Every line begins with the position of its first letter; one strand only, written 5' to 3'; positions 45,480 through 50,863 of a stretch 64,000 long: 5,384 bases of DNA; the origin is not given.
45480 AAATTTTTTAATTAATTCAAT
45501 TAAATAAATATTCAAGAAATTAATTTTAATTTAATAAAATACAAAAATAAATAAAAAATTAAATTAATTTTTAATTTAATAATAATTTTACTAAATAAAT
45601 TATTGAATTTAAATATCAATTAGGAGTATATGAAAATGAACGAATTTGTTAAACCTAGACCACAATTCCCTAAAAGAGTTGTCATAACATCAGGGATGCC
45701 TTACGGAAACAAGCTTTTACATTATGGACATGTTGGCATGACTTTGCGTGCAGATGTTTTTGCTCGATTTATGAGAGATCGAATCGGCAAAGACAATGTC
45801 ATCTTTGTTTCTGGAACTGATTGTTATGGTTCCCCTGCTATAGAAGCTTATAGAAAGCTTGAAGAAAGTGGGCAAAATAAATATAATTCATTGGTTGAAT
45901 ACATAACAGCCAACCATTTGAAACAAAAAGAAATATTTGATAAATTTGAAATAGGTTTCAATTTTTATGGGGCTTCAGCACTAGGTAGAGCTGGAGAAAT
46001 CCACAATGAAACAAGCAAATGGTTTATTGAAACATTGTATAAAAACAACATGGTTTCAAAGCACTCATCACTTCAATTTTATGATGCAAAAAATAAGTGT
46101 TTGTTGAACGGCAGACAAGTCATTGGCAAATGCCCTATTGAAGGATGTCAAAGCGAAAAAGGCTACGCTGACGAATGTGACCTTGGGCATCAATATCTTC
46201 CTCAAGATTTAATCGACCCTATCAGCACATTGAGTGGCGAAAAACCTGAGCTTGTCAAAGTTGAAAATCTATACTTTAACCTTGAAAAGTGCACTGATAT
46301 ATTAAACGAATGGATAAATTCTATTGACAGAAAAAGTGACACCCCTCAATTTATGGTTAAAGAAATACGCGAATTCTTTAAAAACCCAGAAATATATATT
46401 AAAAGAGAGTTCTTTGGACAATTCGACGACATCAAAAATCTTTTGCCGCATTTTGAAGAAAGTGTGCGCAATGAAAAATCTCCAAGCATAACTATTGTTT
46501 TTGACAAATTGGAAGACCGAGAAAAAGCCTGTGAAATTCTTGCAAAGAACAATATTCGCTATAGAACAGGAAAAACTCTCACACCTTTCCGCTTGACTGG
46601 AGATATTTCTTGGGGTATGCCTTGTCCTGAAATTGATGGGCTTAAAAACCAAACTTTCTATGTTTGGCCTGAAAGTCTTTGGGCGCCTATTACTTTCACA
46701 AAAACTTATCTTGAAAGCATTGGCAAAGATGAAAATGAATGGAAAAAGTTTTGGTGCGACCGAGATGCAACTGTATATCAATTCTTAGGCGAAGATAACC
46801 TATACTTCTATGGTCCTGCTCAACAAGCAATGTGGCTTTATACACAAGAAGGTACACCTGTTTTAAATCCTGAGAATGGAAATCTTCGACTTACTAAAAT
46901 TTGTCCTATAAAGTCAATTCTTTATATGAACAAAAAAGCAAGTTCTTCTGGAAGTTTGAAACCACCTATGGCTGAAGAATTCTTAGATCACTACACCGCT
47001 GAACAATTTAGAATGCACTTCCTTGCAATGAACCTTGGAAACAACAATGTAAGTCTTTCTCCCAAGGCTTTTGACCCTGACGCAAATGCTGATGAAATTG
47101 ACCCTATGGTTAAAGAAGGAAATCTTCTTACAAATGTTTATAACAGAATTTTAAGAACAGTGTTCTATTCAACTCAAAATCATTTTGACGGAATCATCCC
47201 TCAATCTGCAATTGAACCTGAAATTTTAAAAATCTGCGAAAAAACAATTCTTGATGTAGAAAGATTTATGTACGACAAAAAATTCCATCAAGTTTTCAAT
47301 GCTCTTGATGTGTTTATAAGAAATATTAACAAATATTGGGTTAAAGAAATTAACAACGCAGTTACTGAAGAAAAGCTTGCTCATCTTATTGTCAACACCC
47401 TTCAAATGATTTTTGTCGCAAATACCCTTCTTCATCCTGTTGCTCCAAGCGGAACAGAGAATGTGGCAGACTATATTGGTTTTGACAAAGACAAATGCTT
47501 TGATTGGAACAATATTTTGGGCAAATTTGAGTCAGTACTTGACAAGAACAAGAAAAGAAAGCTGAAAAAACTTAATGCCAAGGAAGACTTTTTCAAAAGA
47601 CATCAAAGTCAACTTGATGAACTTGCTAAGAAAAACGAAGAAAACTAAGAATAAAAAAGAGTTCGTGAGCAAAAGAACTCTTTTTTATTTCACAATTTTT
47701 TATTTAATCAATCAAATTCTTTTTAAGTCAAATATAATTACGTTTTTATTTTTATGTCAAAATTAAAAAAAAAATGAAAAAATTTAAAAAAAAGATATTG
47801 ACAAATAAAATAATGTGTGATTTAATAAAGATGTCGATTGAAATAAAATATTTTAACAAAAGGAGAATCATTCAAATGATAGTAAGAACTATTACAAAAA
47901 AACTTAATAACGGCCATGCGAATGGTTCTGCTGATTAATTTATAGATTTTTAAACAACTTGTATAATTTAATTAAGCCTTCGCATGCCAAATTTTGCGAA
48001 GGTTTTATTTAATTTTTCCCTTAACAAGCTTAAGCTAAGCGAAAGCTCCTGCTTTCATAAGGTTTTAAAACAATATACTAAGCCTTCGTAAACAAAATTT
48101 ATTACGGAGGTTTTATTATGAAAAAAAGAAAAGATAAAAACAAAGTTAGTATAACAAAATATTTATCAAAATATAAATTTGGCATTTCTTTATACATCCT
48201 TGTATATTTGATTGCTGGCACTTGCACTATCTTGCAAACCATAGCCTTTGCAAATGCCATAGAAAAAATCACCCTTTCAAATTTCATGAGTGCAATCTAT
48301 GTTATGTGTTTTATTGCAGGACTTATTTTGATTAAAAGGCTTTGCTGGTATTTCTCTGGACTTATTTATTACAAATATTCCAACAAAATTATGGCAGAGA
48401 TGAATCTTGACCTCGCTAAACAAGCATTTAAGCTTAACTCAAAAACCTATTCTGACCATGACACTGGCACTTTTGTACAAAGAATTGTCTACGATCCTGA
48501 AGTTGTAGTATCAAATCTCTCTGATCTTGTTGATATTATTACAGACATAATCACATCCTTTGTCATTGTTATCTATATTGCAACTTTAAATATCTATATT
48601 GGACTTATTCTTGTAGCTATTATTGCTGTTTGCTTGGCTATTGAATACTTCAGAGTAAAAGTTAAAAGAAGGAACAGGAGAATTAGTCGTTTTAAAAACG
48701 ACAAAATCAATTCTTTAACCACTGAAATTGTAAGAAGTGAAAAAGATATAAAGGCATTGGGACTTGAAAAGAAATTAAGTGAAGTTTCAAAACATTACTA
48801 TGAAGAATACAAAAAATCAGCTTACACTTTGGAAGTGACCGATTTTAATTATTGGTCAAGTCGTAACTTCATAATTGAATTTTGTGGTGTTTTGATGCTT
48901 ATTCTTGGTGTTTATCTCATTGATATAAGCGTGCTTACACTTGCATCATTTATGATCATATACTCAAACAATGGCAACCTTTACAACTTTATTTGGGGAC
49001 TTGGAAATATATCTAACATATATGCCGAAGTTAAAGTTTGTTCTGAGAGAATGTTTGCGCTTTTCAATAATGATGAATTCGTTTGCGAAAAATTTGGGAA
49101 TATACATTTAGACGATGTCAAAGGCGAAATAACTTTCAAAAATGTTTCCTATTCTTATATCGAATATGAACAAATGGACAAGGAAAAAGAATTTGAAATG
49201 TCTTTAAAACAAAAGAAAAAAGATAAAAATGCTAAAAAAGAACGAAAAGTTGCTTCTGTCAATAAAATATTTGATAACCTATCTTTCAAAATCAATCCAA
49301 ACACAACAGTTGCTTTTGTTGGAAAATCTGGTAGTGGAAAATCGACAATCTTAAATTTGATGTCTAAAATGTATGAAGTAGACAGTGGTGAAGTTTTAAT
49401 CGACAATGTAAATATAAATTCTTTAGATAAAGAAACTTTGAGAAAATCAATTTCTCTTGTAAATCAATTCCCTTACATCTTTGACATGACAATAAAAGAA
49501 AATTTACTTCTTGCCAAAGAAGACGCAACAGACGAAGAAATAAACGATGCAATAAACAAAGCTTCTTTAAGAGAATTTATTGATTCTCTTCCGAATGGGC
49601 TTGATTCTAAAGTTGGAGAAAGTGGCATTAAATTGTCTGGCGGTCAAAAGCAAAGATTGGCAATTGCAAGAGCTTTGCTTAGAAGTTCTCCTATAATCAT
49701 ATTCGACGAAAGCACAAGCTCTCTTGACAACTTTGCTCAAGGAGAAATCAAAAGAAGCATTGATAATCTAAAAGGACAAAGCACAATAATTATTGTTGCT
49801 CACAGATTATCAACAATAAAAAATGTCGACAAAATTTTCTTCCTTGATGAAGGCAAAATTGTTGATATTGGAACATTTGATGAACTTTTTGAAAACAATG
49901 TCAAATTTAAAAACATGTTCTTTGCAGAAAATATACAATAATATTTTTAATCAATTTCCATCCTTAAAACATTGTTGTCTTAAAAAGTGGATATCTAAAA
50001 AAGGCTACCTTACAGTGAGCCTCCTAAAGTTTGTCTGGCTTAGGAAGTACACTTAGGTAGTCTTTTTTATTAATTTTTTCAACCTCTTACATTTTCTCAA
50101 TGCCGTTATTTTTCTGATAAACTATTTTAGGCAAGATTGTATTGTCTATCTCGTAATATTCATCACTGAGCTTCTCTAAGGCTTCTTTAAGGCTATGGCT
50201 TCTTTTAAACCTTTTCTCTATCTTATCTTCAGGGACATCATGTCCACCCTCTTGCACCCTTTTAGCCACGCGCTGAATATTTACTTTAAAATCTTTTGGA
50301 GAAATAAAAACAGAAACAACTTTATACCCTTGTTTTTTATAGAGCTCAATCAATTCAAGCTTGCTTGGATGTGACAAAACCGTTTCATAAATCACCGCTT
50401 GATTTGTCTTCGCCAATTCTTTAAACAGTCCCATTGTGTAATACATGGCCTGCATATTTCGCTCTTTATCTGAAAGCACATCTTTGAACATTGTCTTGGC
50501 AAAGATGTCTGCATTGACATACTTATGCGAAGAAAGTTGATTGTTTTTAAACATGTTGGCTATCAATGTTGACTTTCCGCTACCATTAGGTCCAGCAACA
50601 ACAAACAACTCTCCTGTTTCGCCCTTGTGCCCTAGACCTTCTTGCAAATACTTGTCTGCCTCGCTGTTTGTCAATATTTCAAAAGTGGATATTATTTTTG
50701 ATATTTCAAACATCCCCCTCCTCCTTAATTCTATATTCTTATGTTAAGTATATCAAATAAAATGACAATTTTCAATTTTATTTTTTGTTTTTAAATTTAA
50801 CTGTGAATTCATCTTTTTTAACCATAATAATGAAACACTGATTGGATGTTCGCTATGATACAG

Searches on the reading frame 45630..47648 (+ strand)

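Call 29: search_protein_families(library=pfam, proteins=[window:45630-47648:+], max_evalue=0.001)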
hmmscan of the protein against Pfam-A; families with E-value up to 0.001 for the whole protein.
window:45630-47648:+ (672 aa): 1 family
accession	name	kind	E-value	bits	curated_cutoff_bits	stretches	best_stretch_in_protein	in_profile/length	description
PF09334.17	tRNA-synt_1g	-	1.7e-62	211.9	20.1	2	18-252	2-220/391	tRNA synthetases class I (M)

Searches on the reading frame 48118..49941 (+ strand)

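Call 29: search_protein_families(library=pfam, proteins=[window:48118-49941:+], max_evalue=0.001)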
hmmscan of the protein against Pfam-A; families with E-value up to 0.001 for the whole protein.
window:48118-49941:+ (607 aa): 6 families
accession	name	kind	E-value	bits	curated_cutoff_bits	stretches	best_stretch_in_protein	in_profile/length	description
PF00005.33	ABC_tran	-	1.8e-32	113.3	25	1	386-534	2-137/137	ABC transporter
PF00664.28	ABC_membrane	-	3.3e-21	76.6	28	1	25-282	3-264/274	ABC transporter transmembrane region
PF02463.25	SMC_N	-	5.6e-07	29.6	40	1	399-574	28-209/220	RecF/RecN/SMC N terminal domain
PF03193.22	RsgA_GTPase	-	8.1e-05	22.9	30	1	371-426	81-137/174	RsgA GTPase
PF13555.12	AAA_29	-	0.00028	21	27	1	385-412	12-39/61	P-loop containing region of AAA domain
PF09818.15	ABC_ATPase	-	0.00074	19.1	23.2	0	476-537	129-189/283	P-loop domain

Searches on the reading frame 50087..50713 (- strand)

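Call 81: search_protein_families(library=pfam, proteins=[window:50087-50713:-], max_evalue=0.00001)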
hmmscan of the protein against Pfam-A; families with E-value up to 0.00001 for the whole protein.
window:50087-50713:- (208 aa): 2 families
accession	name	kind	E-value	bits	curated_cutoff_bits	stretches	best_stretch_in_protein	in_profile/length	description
PF13671.12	AAA_33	-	6.2e-12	46.5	27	1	36-167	1-135/143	AAA domain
PF06414.18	Zeta_toxin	-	9.1e-10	38.7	22.3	1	32-181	14-175/199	Zeta toxin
